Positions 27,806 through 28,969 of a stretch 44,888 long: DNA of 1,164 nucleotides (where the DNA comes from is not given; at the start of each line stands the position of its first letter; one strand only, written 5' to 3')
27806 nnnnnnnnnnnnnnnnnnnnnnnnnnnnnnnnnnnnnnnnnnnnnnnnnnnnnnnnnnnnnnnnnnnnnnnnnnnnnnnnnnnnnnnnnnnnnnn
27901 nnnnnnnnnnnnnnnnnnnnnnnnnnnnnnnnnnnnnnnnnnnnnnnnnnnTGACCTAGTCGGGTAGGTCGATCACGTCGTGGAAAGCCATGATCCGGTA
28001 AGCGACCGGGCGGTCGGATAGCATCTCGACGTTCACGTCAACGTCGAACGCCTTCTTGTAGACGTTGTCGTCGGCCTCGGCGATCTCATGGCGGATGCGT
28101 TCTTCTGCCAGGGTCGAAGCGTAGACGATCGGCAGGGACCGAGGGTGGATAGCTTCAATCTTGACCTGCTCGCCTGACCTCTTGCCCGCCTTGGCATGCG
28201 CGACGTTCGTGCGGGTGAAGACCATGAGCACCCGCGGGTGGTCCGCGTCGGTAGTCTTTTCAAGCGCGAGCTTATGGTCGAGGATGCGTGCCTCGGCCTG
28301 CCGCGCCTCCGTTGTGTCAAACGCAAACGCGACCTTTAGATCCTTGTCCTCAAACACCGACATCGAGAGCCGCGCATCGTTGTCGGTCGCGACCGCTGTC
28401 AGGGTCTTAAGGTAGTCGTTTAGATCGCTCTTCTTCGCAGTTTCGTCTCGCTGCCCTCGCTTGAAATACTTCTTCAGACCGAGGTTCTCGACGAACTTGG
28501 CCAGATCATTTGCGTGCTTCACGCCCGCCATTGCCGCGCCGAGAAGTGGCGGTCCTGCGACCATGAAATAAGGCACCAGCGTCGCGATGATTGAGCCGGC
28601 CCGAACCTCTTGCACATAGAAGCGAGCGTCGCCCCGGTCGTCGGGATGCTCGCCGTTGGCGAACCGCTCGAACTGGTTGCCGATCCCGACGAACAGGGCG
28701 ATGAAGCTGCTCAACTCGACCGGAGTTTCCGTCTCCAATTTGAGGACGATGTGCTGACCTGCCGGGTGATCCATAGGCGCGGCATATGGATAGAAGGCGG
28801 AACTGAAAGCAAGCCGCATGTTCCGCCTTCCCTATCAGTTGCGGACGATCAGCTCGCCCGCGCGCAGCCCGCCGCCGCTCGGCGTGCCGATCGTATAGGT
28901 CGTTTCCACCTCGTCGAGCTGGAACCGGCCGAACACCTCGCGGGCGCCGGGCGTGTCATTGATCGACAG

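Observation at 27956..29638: Dam-like methyltransferase followed 16 nt later by an unrecognisable 287-aa protein in a lower-GC patch: cryptic R-M or new defence pair?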

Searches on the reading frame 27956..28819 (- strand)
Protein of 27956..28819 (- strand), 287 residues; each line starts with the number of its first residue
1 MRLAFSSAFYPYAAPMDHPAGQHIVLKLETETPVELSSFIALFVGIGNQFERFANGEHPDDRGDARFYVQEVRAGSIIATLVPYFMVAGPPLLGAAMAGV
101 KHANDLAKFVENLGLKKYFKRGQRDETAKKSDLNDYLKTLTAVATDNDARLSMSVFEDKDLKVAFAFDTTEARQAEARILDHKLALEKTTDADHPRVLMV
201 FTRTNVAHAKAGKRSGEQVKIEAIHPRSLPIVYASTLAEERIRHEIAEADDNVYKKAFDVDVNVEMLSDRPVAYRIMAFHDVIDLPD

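Call 3: search_protein_families(library=pfam, proteins=[window:27956-28819:-], max_evalue=0.1)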
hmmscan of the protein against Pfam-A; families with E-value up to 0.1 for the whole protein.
window:27956-28819:- (287 aa): 0 families

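Call 4: search_protein_families(library=padloc, proteins=[window:27956-28819:-], max_evalue=0.1)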
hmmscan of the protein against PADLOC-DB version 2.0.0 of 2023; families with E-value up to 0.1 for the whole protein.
window:27956-28819:- (287 aa): 0 families

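Call 5: search_protein_families(library=phrogs, proteins=[window:27956-28819:-], max_evalue=0.1)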
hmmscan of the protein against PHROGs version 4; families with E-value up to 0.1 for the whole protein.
window:27956-28819:- (287 aa): 2 families
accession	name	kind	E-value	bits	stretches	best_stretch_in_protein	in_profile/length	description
phrog_9226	-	unknown function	8.6e-25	88.9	1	25-285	15-260/261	-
phrog_21959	-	unknown function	0.096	14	0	96-141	32-77/101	-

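Call 7: search_protein_families(library=ncbifam, proteins=[window:27956-28819:-], max_evalue=0.1)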
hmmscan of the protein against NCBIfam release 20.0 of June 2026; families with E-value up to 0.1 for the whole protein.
window:27956-28819:- (287 aa): 0 families

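Call 8: search_solved_structures(query=window:27956-28819:-, max_evalue=10)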
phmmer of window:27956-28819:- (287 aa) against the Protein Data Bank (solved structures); distinct sequences matched with E-value up to 10: 3.
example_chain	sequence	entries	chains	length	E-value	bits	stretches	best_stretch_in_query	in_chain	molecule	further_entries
5z62_E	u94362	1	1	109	0.62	12.8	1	71-117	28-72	Cytochrome c oxidase subunit 5A, mitochondrial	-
9i6f_E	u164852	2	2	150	1.1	12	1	71-117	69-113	Cytochrome c oxidase subunit 5A, mitochondrial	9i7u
2opo_A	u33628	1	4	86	1.1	12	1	117-174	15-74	Polcalcin Che a 3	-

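Call 10: find_homologous_proteins(query=window:27956-28819:-, max_evalue=0.001)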
Query window:27956-28819:- (287 aa): 253 proteins with E <= 0.001 among 1399 candidates; the best 120 are listed.
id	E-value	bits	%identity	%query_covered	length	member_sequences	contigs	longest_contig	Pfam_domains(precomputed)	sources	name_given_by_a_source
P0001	4.4e-174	595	100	95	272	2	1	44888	-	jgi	jgi:hypothetical protein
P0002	6.6e-114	398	67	92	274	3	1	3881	-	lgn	-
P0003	7.6e-113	394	69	92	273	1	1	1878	-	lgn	-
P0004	1.7e-112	393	68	92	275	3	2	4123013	-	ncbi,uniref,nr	ncbi:hypothetical protein [Sphingomonas sp. KC8]|uniref:hypothetical protein n=1 Tax=Sphingomonas sp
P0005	1.9e-112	393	68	92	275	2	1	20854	-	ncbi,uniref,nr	ncbi:hypothetical protein [Sphingobium sp. D43FB]|uniref:hypothetical protein n=1 Tax=Sphingobium sp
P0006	3.2e-111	389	67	92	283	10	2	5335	-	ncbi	-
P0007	9.8e-111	388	66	92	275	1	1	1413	-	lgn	-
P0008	1.7e-110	387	69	92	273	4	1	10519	-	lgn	-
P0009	2.5e-110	386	62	100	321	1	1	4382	-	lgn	-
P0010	6.0e-110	385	65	92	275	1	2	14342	-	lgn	-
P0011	5.8e-109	382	67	92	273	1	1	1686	-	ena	-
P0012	5.9e-109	382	65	93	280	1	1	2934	-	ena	-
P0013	7.1e-109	381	64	100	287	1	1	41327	-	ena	-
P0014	1.1e-108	381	64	99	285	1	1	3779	-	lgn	-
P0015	8.1e-108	378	66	92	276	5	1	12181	-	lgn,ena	-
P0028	6.1e-105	369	59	100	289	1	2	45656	-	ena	-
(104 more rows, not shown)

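Call 11: search_dna_similar(query=window:27956-28819:-, collection=phages, mode=protein, max_evalue=0.001, max_rows=30)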
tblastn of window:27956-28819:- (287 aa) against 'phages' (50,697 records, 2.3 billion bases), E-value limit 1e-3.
Records with a match: 1; places in all: 1; records where one place covers at least 80% of the query: 1.
Best place of each record, by identity: <60% 1.
By first word of the organism name: Bordetella 1.
By host as written in the record: Bordetella bronchiseptica Bb01 1.
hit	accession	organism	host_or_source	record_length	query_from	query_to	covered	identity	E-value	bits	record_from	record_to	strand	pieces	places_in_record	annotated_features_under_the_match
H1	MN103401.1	Bordetella phage vB_BbrS_PHB09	Bordetella bronchiseptica Bb01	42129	20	284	92%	26.6%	3e-14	78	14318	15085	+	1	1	hypothetical protein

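Call 12: get_annotated_region(hit=H1, flank=8000)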
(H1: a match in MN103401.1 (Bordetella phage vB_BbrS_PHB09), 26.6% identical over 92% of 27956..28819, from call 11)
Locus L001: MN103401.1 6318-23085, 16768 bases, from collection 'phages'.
description: Bordetella phage vB_BbrS_PHB09, complete genome.
organism: Bordetella phage vB_BbrS_PHB09 (NCBI taxid 2601609)
taxonomy: Viruses; Duplodnaviria; Heunggongvirae; Uroviricota; Caudoviricetes
host: Bordetella bronchiseptica Bb01; source: sewage water; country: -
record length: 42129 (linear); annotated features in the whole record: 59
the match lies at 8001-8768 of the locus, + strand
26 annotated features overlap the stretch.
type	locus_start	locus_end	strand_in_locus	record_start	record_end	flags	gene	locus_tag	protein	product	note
CDS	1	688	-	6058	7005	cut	-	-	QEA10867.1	putative transcriptional regulator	-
CDS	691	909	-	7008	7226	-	-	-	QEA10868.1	hypothetical protein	-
CDS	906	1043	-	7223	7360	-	-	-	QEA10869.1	hypothetical protein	-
CDS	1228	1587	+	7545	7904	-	-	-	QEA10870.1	hypothetical protein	-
CDS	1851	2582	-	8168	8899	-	-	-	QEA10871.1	CI protein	-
CDS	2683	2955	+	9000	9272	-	-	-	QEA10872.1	hypothetical protein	-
CDS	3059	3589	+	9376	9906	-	-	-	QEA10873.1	hypothetical protein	-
CDS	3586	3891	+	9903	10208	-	-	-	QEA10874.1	hypothetical protein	-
CDS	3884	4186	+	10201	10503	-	-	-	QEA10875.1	hypothetical protein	-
CDS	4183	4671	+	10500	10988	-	-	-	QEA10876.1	hypothetical protein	-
CDS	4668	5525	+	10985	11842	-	-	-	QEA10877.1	DNA replication protein O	-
CDS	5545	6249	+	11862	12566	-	-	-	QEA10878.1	hypothetical protein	-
CDS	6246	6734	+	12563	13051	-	-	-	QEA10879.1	hypothetical protein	-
CDS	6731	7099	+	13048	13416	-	-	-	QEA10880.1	hypothetical protein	-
CDS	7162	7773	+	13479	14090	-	-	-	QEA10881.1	hypothetical protein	-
CDS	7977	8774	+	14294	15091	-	-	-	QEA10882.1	hypothetical protein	-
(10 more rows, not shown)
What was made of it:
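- Closest known: PHROG 9226. Same: One GenBank phage member is the Bordetella phage PHB09 hypothetical protein QEA10882.1 (26.6% identity; calls 11, 12).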

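Call 13: find_encoding_contigs(protein=P0004, flank=8000, max_places=2)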
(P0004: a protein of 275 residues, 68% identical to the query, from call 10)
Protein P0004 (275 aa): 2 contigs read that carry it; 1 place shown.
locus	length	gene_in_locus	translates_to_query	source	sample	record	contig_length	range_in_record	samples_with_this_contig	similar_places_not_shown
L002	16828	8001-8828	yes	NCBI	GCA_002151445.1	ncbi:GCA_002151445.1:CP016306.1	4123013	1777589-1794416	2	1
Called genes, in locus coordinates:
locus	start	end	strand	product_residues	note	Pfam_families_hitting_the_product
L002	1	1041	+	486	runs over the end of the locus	PF02706:Wzz (weak), PF13807:GNVR (weak)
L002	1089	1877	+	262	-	PF01656:CbiA (faint)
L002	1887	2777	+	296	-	PF00483:NTP_transferase, PF12804:NTP_transf_3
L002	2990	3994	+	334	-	PF01757:Acyl_transf_3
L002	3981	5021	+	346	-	PF00535:Glycos_transf_2, PF13641:Glyco_tranf_2_3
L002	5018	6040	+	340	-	PF00535:Glycos_transf_2 (weak)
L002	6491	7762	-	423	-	-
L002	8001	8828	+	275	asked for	-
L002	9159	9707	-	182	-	-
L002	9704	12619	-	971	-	PF02463:SMC_N (faint), PF13191:AAA_16 (faint), PF13304:AAA_21 (faint), PF13481:AAA_25 (faint), PF13555:AAA_29 (faint), PF17760:UvrA_inter, PF17755:UvrA_DNA-bind, PF00005:ABC_tran (weak)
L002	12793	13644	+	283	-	PF03328:HpcH_HpaI, PF15617:C-C_Bond_Lyase (faint)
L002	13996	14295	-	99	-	PF01541:GIY-YIG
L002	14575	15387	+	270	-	PF13369:Transglut_core2, PF13371:TPR_9 (weak)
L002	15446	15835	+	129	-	PF00075:RNase_H (weak), PF13456:RVT_3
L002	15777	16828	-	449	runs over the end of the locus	PF00375:SDF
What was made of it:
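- In the Sphingomonas sp. KC8 chromosome it stands among unrelated genes (call 13).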

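Call 14: find_encoding_contigs(protein=P0028, flank=8000, max_places=2)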
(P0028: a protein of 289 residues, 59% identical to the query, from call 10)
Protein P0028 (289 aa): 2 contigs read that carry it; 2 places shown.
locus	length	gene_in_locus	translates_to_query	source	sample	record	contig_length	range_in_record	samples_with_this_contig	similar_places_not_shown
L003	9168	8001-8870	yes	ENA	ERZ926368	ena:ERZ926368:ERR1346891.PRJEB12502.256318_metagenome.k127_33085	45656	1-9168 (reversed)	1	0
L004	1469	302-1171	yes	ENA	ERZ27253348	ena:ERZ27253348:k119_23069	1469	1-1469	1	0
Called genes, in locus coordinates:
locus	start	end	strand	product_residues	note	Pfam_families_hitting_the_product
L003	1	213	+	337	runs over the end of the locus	PF13472:Lipase_GDSL_2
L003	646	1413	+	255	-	-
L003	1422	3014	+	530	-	-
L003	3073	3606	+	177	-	-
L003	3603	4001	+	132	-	-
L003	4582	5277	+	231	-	PF00182:Glyco_hydro_19 (faint)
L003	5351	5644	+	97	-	-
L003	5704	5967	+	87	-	-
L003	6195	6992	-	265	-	PF12686:DUF3800 (weak)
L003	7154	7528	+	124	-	PF23987:Phage_holin_10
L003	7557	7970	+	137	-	-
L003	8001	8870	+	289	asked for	-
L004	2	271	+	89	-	?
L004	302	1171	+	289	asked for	-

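Call 17: find_related_loci(query=A1, collection=genome_contigs, flank=6000)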
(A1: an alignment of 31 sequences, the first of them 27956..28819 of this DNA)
Query A1 (287 aa) in genome_contigs; peptide patterns used: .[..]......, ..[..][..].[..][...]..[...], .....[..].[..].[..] (x = any residue, [..] = any of these).
227 stretches matched a pattern; 80 encode a relative of the query (tblastn E <= 1e-3); 80 distinct loci.
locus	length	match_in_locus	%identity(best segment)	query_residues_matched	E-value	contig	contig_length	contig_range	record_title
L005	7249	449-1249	68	23-287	3e-120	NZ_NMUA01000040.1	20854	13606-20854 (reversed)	Sphingobium sp. D43FB NODE_40_length_20854_cov_33.7018, whole genome shotgun sequence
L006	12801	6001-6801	67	23-287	7e-122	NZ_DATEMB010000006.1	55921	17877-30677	MAG: Rhizorhapis sp. isolate SMAG_U8931 k141_1596376, whole genome shotgun sequence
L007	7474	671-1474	53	21-287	2e-87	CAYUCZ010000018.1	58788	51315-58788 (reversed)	MAG TPA_asm: uncultured Porphyrobacter sp. isolate SRP135972_co2_130 genome assembly, contig: NODE_138_length_58788_cov_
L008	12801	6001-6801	48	23-287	4e-76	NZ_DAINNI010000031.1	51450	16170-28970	MAG: Bradyrhizobium sp. isolate CTOTU2283 NODE_356_length_51450_cov_14.138496, whole genome shotgun sequence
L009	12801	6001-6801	47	23-287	1e-74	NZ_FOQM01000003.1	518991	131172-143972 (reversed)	Bradyrhizobium sp. Gha, whole genome shotgun sequence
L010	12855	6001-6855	45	6-287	8e-72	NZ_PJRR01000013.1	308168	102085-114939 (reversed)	Caulobacter vibrioides strain DSM 9893 CVUC13, whole genome shotgun sequence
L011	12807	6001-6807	48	23-287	7e-72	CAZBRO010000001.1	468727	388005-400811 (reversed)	MAG TPA_asm: uncultured Bordetella sp. isolate binchicken_co50_194 genome assembly, contig: NODE_2_length_468727_cov_17.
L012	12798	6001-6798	47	23-286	3e-71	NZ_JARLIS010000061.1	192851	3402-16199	MAG: Parvibaculum sp. isolate MAG_BA296 MetaBAT2_Bin_296_Anoxic_k141_2895303, whole genome shotgun sequence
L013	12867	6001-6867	44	8-287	6e-71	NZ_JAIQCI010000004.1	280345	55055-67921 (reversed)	Croceicoccus hydrothermalis strain JLT1 NODE_4_length_280261_cov_178.922546, whole genome shotgun sequence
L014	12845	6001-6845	54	10-287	4e-70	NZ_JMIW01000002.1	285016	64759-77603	Erythrobacter longus strain DSM 6997 contig2, whole genome shotgun sequence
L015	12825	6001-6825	45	12-286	2e-69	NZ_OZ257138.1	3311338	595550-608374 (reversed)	MAG: Brevundimonas sp. isolate 92ae66e9-a21b-403b-8aea-95c548543948 chromosome 1, complete sequence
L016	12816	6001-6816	45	21-287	4e-67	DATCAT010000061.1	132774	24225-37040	MAG TPA_asm: Rhizomicrobium sp. isolate SMAG_U7653 k141_89983, whole genome shotgun sequence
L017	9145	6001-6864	42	1-287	4e-66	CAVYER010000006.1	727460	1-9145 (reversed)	MAG: uncultured Alphaproteobacteria bacterium isolate MFD00991.bin.2.9 genome assembly, contig: contig_23916, whole geno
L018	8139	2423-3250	45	21-287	3e-66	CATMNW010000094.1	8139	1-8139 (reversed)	MAG: uncultured Erythrobacteraceae bacterium isolate SRR3960580_bin.10_MetaWRAP_v1.3_MAG genome assembly, contig: ERZ508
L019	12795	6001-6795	42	23-287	1e-65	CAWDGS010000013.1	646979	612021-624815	MAG: uncultured Alphaproteobacteria bacterium isolate MFD06298.bin.1.142 genome assembly, contig: contig_60874, whole ge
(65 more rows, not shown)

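Call 23: predict_structure(alignment_id=A1)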
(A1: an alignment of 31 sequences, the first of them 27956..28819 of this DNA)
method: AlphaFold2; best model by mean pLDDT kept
length: 287 residues; sequences in the alignment: 31
mean_pLDDT: 81.8   pTM: 0.62
mean pLDDT of the five models: 81.8, 79.8, 79.4, 73.5, 72.5
residues with pLDDT >= 90: 93; 70-90: 144; 50-70: 35; < 50: 15
segments of 3 or more residues with pLDDT < 50: 1-7, 9-12
pLDDT, mean of each block of 10 residues (from residue 1): 47 55 87 83 88 85 76 80 62 51 83 93 90 91 93 87 92 96 77 85 78 87 91 86 81 84 89 91 87
secondary structure, 60 per line:
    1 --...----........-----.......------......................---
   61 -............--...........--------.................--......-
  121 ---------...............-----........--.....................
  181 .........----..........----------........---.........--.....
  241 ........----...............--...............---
elements in order: H10-17 E23-29 H36-57 E62-73 E76-86 H95-111 H114-119 H130-144 E150-157 E160-168 H169-189 E194-203 E214-221 E225-233 H236-248 E256-267 E270-284

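Call 26: fold_search(model_id=the predicted structure, library=pdb)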
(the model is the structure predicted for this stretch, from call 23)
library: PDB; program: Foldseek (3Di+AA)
matches with E <= 10: 1066; with E <= 0.001: 0
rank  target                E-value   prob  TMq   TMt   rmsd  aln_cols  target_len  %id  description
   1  6zm9                  1.7e-03  0.82  0.18  0.29   9.0       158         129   11  PHAGE SAM LYASE IN COMPLEX WITH S-METHYL-5'-THIOADENOSINE (released 2021-02-24)
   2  6znb                  7.8e-03  0.91  0.21  0.39   8.0       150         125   11  PHAGE SAM LYASE IN APO STATE (released 2021-02-24)
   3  8zno_A                1.9e-02  0.44  0.18  0.13   8.4       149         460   12  Cryo-EM structure of Arachis hypogaea bc1 complex (released 2025-06-04)
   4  2nrq                  1.9e-02  0.35  0.16  0.27  12.3       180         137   16  Crystal structure of protein SSO0741 from Sulfolobus solfataricus, Pfam DUF54 (released 2006-11-28)
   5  7y8x_E                3.6e-02  0.20  0.16  0.13  16.9       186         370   11  Crystal structure of AlbEF homolog from Quasibacillus thermotolerans in complex with Ni(II) (released 2022-10-12)
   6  2cja_B                3.6e-02  0.11  0.13  0.09  20.1       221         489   15  Crystal structure of Methanosarcina barkeri seryl-tRNA synthetase complexed with ATP (released 2006-06-26)
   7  2mq8_MODEL_1_A        3.8e-02  0.89  0.17  0.38   6.6        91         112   10  Solution NMR Structure of De novo designed protein LFR1 1 with ferredoxin fold, Northeast Structural Genomics  (released 2014-08-20)
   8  5m2a_B                3.8e-02  0.25  0.18  0.16  17.1       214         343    6  Structure of a bacterial light-regulated adenylyl cylcase (released 2017-04-05)
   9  2cj9_B                3.8e-02  0.10  0.12  0.08  18.8       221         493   15  Crystal structure of Methanosarcina barkeri seryl-tRNA synthetase complexed with an analog of seryladenylate (released 2006-06-26)
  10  5mbc_A                4.1e-02  0.16  0.16  0.14  18.1       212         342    8  Structure of a bacterial light-regulated adenylyl cylcase (released 2017-04-05)
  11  7y8u_E                4.3e-02  0.33  0.18  0.15   9.5       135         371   10  Crystal structure of AlbEF homolog from Quasibacillus thermotolerans (released 2022-10-12)
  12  8eif_B                5.2e-02  0.60  0.16  0.34   5.8        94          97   17  Crystal structure of unmodified Pseudomonas aeruginosa protein PA0709 (released 2023-09-27)
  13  1kfi_A                5.2e-02  0.21  0.13  0.07  11.0       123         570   13  Crystal Structure of the Exocytosis-Sensitive Phosphoprotein, pp63/Parafusin (phosphoglucomutase) from Paramecium (released 2002-01-16)
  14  5wob_D                5.2e-02  0.11  0.13  0.06  12.7       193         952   11  Crystal Structure Analysis of Fab1-Bound Human Insulin Degrading Enzyme (IDE) in Complex with Insulin (released 2018-04-18)
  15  6xow                  5.8e-02  0.38  0.20  0.08  12.2       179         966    8  CryoEM structure of human presequence protease in partial close state 2, induced by presequence of citrate synthase (released 2021-07-07)
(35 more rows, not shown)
